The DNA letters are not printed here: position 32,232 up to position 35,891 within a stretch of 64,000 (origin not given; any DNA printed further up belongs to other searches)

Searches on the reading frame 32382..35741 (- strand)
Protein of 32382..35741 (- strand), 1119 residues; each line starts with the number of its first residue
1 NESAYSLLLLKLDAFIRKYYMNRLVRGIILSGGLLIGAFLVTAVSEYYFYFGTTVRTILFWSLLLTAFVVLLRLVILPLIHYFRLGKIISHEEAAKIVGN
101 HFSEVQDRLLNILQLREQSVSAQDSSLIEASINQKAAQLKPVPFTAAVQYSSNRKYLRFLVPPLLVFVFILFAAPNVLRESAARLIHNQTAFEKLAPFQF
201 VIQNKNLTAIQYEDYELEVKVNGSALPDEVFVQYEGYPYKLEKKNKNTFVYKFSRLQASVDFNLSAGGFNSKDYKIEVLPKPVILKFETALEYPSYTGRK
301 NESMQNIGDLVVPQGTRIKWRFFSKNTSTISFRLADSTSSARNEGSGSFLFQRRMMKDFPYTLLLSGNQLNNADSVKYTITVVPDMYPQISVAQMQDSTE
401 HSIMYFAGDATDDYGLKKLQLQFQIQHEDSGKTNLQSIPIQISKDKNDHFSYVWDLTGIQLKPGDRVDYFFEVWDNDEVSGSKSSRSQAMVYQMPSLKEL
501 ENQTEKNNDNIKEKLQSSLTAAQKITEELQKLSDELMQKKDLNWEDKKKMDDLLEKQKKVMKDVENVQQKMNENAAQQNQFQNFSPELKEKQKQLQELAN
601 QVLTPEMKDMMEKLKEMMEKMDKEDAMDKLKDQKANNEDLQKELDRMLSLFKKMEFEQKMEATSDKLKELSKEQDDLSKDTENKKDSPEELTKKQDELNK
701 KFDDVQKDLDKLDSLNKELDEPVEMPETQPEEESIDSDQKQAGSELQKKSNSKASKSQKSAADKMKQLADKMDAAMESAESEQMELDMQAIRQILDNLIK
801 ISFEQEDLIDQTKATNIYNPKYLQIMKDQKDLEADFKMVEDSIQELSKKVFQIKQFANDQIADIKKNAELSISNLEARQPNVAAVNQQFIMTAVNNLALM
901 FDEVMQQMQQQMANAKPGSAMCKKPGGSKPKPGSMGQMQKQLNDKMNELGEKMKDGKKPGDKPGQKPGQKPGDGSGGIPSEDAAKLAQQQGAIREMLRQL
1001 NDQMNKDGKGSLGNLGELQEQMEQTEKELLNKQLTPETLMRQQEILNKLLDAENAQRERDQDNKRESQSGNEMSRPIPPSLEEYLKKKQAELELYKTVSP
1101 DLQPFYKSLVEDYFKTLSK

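Call 84: find_related_loci(query=window:32382-35741:-, collection=genome_contigs, flank=10000)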
Query window:32382-35741:- (1119 aa) in genome_contigs; peptide patterns used: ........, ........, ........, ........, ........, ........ (x = any residue, [..] = any of these).
598 stretches matched a pattern (row limit reached: there are more); 160 encode a relative of the query (tblastn E <= 1e-3); the best 80 are kept; 80 distinct loci.
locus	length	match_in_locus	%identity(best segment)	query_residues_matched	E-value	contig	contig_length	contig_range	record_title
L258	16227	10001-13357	92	1-1119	0e+0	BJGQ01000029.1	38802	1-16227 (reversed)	Bacteroidota bacterium LBMAG_Bacteroidetes_hypo.bin2 DNA, sequence29, whole genome shotgun sequence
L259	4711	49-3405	91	1-1119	0e+0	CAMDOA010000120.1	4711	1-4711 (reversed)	MAG: Chitinophaga pinensis isolate TrH-25oct19-14 genome assembly, contig: TrH-25oct19-C40361, whole genome shotgun sequ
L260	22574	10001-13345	91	1-1119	0e+0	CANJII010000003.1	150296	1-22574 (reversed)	MAG: Chitinophagaceae bacterium isolate RH-23may17-1171 genome assembly, contig: RH-23may17-C617, whole genome shotgun s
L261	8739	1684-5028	91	1-1119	0e+0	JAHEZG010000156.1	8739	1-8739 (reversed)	MAG: Chitinophagaceae bacterium isolate nzgw146 NODE_6174_length_8740_cov_2.997447, whole genome shotgun sequence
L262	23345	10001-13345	85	1-1119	0e+0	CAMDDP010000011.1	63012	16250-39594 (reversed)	MAG: Chitinophaga pinensis isolate MaH-04nov19-208 genome assembly, contig: MaH-04nov19-C853, whole genome shotgun seque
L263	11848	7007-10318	53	5-1117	0e+0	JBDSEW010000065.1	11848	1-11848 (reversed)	MAG: Chitinophagales bacterium isolate cluster1_bin.213 k127_2854318, whole genome shotgun sequence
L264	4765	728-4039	52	5-1117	0e+0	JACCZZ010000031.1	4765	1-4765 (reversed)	MAG: Chitinophagales bacterium isolate MGR_bin243 SD2897-2912_k127_2795338, whole genome shotgun sequence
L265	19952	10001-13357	54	1-1117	0e+0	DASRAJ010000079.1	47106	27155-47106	MAG TPA_asm: Chitinophagales bacterium isolate SMAG_U11115 k141_3161718, whole genome shotgun sequence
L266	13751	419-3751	45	3-1118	0e+0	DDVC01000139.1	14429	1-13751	MAG TPA_asm: Bacteroidetes bacterium UBA2322 UBA2322_contig_1060, whole genome shotgun sequence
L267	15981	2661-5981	45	5-1118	0e+0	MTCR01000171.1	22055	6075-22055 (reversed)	Sphingobacteriales bacterium TSM_CSM 173, whole genome shotgun sequence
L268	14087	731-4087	47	1-1118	0e+0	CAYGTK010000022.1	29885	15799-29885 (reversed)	MAG TPA_asm: uncultured Chitinophagaceae bacterium isolate ERP117304_co3_226 genome assembly, contig: NODE_2241_length_2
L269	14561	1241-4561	45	5-1118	0e+0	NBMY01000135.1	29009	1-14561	Sphingobacteriales bacterium TSM_CSS 135, whole genome shotgun sequence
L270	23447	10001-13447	44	3-1118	0e+0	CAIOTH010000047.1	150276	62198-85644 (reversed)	MAG: uncultured Bacteroidetes bacterium isolate Umea3_bin-1751 genome assembly, contig: bin-1751:047/174, whole genome s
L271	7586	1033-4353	43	5-1118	0e+0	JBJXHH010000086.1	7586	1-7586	MAG: Chitinophagales bacterium isolate F1F2.bin.102 k127_5252659, whole genome shotgun sequence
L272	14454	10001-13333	44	5-1118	0e+0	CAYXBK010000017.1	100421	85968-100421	MAG TPA_asm: uncultured Chitinophagales bacterium isolate SRP173033_co1_49 genome assembly, contig: NODE_281_length_1004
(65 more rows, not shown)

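Call 87: search_protein_families(library=pfam, proteins=[L260:16661-17503:-, L260:17951-18913:+, L260:18984-20075:-, L260:20077-21342:-, L260:21660-22067:-, L260:21517-21957:+, L260:16278-16526:-], max_evalue=0.001)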
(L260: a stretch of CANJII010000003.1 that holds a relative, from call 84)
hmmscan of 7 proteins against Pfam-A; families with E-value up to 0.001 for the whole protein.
L260:16661-17503:- (280 aa): 2 families
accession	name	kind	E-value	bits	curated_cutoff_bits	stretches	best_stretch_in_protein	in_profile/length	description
PF00691.25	OmpA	-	3.4e-25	88.7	27.2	1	178-272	2-98/98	OmpA family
PF05359.17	DUF748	-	2.6e-05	22.9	50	1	174-230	879-937/1037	Domain of Unknown Function (DUF748)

L260:17951-18913:+ (320 aa): 0 families

L260:18984-20075:- (363 aa): 1 family
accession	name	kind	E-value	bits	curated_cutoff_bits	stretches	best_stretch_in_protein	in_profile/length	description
PF09561.16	RE_HpaII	-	4.4e-116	388.5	25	1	6-362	1-358/359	HpaII restriction endonuclease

L260:20077-21342:- (421 aa): 1 family
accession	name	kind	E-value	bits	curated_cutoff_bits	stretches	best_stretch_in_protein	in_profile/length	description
PF00145.23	DNA_methylase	-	1.2e-100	337.6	22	1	96-415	1-323/324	C-5 cytosine-specific DNA methylase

L260:21660-22067:- (135 aa): 1 family
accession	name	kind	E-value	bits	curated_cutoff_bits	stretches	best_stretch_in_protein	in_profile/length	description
PF03852.21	Vsr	-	1.1e-34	118.5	27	1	1-71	1-71/74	DNA mismatch endonuclease Vsr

L260:21517-21957:+ (146 aa): 0 families

L260:16278-16526:- (82 aa): 0 families

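Call 96: search_protein_families(library=pfam, proteins=[L260:17951-18913:+], max_evalue=0.001)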
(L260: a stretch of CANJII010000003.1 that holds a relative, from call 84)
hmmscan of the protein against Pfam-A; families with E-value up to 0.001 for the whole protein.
L260:17951-18913:+ (320 aa): 0 families
